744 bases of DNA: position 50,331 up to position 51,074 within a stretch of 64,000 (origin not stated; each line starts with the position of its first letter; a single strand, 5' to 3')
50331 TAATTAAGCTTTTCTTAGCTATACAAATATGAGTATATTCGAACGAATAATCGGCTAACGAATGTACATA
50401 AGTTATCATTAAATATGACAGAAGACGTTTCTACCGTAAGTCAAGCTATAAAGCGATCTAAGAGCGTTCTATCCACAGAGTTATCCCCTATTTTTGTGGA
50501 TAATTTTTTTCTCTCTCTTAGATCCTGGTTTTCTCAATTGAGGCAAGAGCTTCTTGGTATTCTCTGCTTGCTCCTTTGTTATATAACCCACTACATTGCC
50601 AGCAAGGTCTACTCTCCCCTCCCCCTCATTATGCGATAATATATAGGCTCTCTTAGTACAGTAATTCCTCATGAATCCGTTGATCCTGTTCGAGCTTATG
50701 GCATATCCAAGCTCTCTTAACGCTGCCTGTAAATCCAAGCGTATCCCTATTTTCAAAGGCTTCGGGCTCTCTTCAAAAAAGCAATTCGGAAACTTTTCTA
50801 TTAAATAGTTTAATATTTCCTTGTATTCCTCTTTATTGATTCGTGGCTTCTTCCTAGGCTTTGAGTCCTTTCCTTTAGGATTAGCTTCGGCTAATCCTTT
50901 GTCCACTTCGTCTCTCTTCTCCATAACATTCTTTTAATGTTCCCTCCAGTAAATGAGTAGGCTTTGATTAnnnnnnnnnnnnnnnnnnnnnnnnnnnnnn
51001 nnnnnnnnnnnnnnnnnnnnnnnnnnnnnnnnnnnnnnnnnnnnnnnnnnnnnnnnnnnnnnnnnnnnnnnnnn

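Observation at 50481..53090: Replication module: RHH gene, strong hairpin, DnaA-like rep and a co-oriented ProQ/FinO chaperone, with a candidate countertranscript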

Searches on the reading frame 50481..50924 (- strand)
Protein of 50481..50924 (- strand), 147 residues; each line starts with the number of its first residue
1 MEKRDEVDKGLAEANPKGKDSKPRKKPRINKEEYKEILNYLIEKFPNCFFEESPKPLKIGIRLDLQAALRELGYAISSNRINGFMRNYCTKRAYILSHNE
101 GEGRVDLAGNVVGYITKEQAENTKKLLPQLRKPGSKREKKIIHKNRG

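Call 3: search_protein_families(library=pfam, proteins=[window:50481-50924:-], max_evalue=0.1)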
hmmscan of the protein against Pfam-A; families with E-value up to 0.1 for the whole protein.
window:50481-50924:- (147 aa): 1 family
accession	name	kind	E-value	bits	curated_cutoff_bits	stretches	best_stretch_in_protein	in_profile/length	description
PF04352.18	ProQ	-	1.1e-23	83.7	27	1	33-138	3-107/109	ProQ/FINO family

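Call 4: search_protein_families(library=ncbifam, proteins=[window:50481-50924:-], max_evalue=0.1)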
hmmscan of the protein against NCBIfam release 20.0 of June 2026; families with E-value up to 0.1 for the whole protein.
window:50481-50924:- (147 aa): 2 families
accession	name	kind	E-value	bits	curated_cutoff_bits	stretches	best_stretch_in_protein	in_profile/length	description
NF003434.0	PRK04950.1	equivalog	3.1e-19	69.7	127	1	32-132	8-108/205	RNA chaperone ProQ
NF010317.0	PRK13754.1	subfamily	3.2e-07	30.3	136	1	13-134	50-173/186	fertility inhibition protein FinO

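Call 39: find_homologous_proteins(query=window:50481-50924:-)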
Query window:50481-50924:- (147 aa): 3 proteins with E <= 0.001 among 22 candidates.
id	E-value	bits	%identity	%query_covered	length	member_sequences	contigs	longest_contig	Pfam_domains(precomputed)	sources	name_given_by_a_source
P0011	3.7e-91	320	100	100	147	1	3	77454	PF04352.19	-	-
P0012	1.7e-52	195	71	71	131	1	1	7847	PF04352.19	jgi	jgi:sRNA-binding protein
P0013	1.5e-45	173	64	84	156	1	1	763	PF04352.19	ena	-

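Call 40: search_dna_similar(query=window:50481-50924:-, collection=plasmids, mode=protein, max_rows=40, max_evalue=0.001)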
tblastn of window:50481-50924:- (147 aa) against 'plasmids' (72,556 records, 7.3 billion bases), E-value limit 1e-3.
Records with a match: 51; places in all: 54; records where one place covers at least 80% of the query: 2.
Best place of each record, by identity: <60% 51.
By first word of the organism name: Mesorhizobium 7; Arsenophonus 6; Sinorhizobium 6; Escherichia 5; Rickettsia 5; Sodalis 4; Candidatus 3; Allochromatium 2; Proteus 2; Salmonella 2; and 7 more.
By predicted mobility (MOB-suite, as given by PLSDB): non-mobilizable 28; conjugative 13; mobilizable 10.
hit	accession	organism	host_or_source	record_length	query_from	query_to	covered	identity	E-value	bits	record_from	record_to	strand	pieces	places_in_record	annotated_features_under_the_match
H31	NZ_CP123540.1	Arsenophonus nasoniae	Nasonia vitripennis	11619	12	131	82%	35.2%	1e-8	59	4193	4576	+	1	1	ProQ/FINO family protein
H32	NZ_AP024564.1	Allochromatium tepidum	-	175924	19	139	82%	34.7%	3e-9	61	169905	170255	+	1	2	ProQ/FinO family protein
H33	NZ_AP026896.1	Aeromonas caviae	Microbe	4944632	35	127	63%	41.5%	6e-12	69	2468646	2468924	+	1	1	none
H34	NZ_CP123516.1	Arsenophonus nasoniae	Pachycrepoideus vindemmiae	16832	35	131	66%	37.1%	2e-8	59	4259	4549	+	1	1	ProQ/FINO family protein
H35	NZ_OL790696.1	Escherichia coli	-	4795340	26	127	69%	34.6%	2e-8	59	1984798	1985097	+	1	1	none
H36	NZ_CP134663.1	Escherichia coli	Larus michahellis,bacteria,cloaca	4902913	26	127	69%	34.6%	2e-8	59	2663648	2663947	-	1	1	none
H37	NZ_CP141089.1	Escherichia coli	Homo sapiens,Infected Human Urine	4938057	26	127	69%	34.6%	2e-8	59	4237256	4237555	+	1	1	none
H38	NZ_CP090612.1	Escherichia coli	pig,lung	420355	26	127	69%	34.6%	2e-8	59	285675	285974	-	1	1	proQ: RNA chaperone ProQ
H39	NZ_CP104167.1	Candidatus Megaera polyxenophila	Cryptomonas gyropyrenoidosa SAG ...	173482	34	138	71%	33.3%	2e-5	50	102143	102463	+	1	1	ProQ/FinO family protein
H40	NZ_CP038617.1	Arsenophonus nasoniae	Nasonia vitripennis,pure culture,whole ...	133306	35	131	66%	36.1%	3e-8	58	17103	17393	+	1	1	ProQ/FINO family protein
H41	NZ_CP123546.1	Arsenophonus nasoniae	Nasonia vitripennis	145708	35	131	66%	36.1%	3e-8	58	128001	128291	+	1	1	ProQ/FINO family protein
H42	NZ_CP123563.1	Arsenophonus nasoniae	Nasonia vitripennis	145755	35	131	66%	36.1%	3e-8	58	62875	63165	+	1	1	ProQ/FINO family protein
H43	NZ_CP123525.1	Arsenophonus nasoniae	Nasonia vitripennis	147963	35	131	66%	36.1%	3e-8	58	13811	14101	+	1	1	ProQ/FINO family protein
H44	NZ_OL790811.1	Proteus mirabilis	-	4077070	26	127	69%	34.0%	9e-9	60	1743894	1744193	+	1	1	none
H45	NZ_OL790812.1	Proteus mirabilis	-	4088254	26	127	69%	34.0%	9e-9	60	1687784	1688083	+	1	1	none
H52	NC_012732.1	Rickettsia peacockii str. Rustic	-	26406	31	120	61%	36.7%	6e-6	52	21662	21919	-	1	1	ProQ/FINO family protein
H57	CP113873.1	Candidatus Megaera polyxenophila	Euplotes woodruffi,mixed host and ...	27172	27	120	64%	35.0%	6e-6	51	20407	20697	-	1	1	ProQ domain-containing protein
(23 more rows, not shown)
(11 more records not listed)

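Call 41: search_solved_structures(query=window:50481-50924:-, max_evalue=0.01, show_alignments=2)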
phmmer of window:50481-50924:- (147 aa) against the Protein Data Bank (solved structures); distinct sequences matched with E-value up to 0.01: 6.
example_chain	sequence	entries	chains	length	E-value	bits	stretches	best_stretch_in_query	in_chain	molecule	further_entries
5nb9_A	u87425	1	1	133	4.5e-12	49.3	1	24-131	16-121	RNA chaperone ProQ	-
6s10_A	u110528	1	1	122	6.6e-10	42.2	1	30-123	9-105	RNA chaperone ProQ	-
7rgu_A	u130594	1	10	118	6.6e-07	32.5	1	30-125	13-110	Repressor of competence, RNA Chaperone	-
7rgt_A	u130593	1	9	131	1.1e-06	31.8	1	30-125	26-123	Repressor of competence, RNA Chaperone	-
7rgs_A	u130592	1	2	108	2.3e-06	30.7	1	37-125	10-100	Repressor of competence, RNA Chaperone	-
1dvo_A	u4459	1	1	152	0.00057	23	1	7-133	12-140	FERTILITY INHIBITION PROTEIN O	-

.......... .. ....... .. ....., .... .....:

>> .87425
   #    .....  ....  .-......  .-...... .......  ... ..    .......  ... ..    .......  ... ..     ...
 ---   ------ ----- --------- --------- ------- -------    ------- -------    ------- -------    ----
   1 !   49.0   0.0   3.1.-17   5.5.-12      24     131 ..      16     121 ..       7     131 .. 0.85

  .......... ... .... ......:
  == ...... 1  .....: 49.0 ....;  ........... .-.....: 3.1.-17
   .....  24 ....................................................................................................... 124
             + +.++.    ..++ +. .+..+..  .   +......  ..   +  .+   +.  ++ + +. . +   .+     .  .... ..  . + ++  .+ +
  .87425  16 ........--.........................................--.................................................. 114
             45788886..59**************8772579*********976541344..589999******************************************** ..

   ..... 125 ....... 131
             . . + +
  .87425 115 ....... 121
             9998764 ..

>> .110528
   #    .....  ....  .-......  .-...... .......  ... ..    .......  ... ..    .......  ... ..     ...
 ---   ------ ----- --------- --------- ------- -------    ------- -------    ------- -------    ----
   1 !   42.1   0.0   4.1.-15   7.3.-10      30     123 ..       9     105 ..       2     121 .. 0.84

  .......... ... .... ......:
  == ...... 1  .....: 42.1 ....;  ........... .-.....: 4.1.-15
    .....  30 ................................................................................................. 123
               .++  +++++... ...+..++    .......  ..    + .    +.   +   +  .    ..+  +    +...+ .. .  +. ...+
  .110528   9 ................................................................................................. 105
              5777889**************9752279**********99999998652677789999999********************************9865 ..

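Call 54: find_encoding_contigs(protein=P0013, flank=3000, max_places=3)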
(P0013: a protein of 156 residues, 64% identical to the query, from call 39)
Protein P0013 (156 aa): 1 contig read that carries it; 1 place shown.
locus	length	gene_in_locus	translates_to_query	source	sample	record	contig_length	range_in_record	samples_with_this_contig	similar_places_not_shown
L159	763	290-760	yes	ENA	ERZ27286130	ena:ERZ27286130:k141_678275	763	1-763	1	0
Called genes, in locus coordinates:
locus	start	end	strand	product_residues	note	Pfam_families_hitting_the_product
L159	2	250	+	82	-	?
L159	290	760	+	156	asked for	PF04352:ProQ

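Call 100: get_annotated_region(hit=H57, flank=3500)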
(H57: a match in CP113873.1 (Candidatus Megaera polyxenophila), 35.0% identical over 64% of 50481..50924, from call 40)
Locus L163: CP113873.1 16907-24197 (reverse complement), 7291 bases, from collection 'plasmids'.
description: Candidatus Megaera polyxenophila strain NDG2 plasmid unnamed6, complete sequence
organism: Candidatus Megaera polyxenophila (NCBI taxid 988779)
taxonomy: Bacteria; Pseudomonadota; Alphaproteobacteria; Rickettsiales; Rickettsiaceae; Candidatus Megaera; Candidatus Megaera polyxenophila
host: -; source: Euplotes woodruffi,mixed host and symbiont culture; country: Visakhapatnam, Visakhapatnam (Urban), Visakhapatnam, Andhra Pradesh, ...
typing (MOB-suite, as given by PLSDB): non-mobilizable
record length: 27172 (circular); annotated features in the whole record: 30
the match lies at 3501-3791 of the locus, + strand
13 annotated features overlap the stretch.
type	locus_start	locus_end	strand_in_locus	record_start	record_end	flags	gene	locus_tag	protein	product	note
CDS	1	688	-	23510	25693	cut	-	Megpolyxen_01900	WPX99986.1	hypothetical protein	-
CDS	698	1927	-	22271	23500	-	-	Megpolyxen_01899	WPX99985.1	hypothetical protein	-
CDS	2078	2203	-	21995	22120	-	-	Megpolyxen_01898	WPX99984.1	hypothetical protein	-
CDS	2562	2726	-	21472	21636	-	-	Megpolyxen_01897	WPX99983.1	hypothetical protein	-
CDS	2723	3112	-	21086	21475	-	-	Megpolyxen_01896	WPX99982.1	hypothetical protein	-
CDS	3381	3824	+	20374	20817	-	-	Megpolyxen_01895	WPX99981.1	ProQ domain-containing protein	-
CDS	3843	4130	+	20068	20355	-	-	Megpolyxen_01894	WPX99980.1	hypothetical protein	-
CDS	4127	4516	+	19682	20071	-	-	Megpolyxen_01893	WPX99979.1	hypothetical protein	-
CDS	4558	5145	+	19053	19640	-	-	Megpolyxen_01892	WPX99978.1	hypothetical protein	-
CDS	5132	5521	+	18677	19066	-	-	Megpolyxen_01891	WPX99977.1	hypothetical protein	-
CDS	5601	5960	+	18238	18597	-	-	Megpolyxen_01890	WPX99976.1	hypothetical protein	-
CDS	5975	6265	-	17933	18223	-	-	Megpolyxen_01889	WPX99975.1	VapD family protein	-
CDS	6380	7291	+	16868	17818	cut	-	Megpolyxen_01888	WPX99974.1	PD-(D/E)XK nuclease family transposase domain protein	-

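Call 101: get_annotated_region(hit=H52, flank=3500)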
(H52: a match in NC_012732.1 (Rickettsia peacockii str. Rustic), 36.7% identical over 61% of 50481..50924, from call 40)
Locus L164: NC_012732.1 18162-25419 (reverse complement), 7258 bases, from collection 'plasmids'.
description: Rickettsia peacockii str. Rustic plasmid pRPR, complete sequence
organism: Rickettsia peacockii str. Rustic (NCBI taxid 562019)
taxonomy: Bacteria; Pseudomonadota; Alphaproteobacteria; Rickettsiales; Rickettsiaceae; Rickettsia; Rickettsia peacockii; Rickettsia peacockii str. Rustic
host: -; source: -; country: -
typing (MOB-suite, as given by PLSDB): non-mobilizable
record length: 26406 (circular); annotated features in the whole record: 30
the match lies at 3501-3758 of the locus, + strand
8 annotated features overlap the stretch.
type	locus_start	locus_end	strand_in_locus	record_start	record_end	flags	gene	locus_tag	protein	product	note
CDS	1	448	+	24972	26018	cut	-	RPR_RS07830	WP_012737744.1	hypothetical protein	-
CDS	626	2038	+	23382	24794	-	-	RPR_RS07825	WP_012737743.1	Sca4 family spreading effector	-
CDS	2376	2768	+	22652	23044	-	-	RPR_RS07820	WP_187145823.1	tetratricopeptide repeat protein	-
CDS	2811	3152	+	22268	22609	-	-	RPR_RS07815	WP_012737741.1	multidrug efflux SMR transporter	-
CDS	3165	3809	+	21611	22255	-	-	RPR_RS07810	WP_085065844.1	ProQ/FINO family protein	-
CDS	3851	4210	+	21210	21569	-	-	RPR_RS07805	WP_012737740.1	hypothetical protein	-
CDS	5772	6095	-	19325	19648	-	-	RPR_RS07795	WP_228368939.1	transposase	GO:0006313 - DNA transposition [Evidence IEA]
CDS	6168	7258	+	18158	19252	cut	-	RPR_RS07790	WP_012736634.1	IS481-like element ISRpe1 family transposase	GO:0006313 - DNA transposition [Evidence IEA]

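Call 102: get_annotated_region(hit=H39, flank=3500)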
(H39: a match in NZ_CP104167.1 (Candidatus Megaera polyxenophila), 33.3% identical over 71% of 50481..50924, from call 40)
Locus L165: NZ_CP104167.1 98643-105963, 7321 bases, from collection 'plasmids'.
description: Candidatus Megaera polyxenophila isolate SAG 25.80_endo plasmid p1_M_poly_crypto, complete sequence
organism: Candidatus Megaera polyxenophila (NCBI taxid 988779)
taxonomy: Bacteria; Pseudomonadota; Alphaproteobacteria; Rickettsiales; Rickettsiaceae; Candidatus Megaera; Candidatus Megaera polyxenophila
host: -; source: Cryptomonas gyropyrenoidosa SAG 25.80,mixed culture,freshwater; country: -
typing (MOB-suite, as given by PLSDB): non-mobilizable
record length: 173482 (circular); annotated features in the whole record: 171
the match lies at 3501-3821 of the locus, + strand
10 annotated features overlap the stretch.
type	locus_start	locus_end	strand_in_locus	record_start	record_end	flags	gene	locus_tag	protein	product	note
CDS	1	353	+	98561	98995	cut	-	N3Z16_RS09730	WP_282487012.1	hypothetical protein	-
CDS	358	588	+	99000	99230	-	-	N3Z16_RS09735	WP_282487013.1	helix-turn-helix transcriptional regulator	-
CDS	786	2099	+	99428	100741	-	-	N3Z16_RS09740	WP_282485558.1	IS5 family transposase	-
CDS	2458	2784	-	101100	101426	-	-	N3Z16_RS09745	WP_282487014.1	hypothetical protein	-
CDS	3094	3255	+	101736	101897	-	-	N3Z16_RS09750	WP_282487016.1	hypothetical protein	-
CDS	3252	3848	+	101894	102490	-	-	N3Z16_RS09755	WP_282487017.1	ProQ/FinO family protein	-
CDS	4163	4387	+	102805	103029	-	-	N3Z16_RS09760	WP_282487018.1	hypothetical protein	-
CDS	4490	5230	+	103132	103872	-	-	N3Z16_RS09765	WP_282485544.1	transposase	GO:0006313 - DNA transposition [Evidence IEA]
CDS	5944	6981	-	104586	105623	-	-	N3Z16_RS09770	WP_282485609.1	IS630 family transposase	-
CDS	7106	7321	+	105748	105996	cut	-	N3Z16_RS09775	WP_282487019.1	hypothetical protein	-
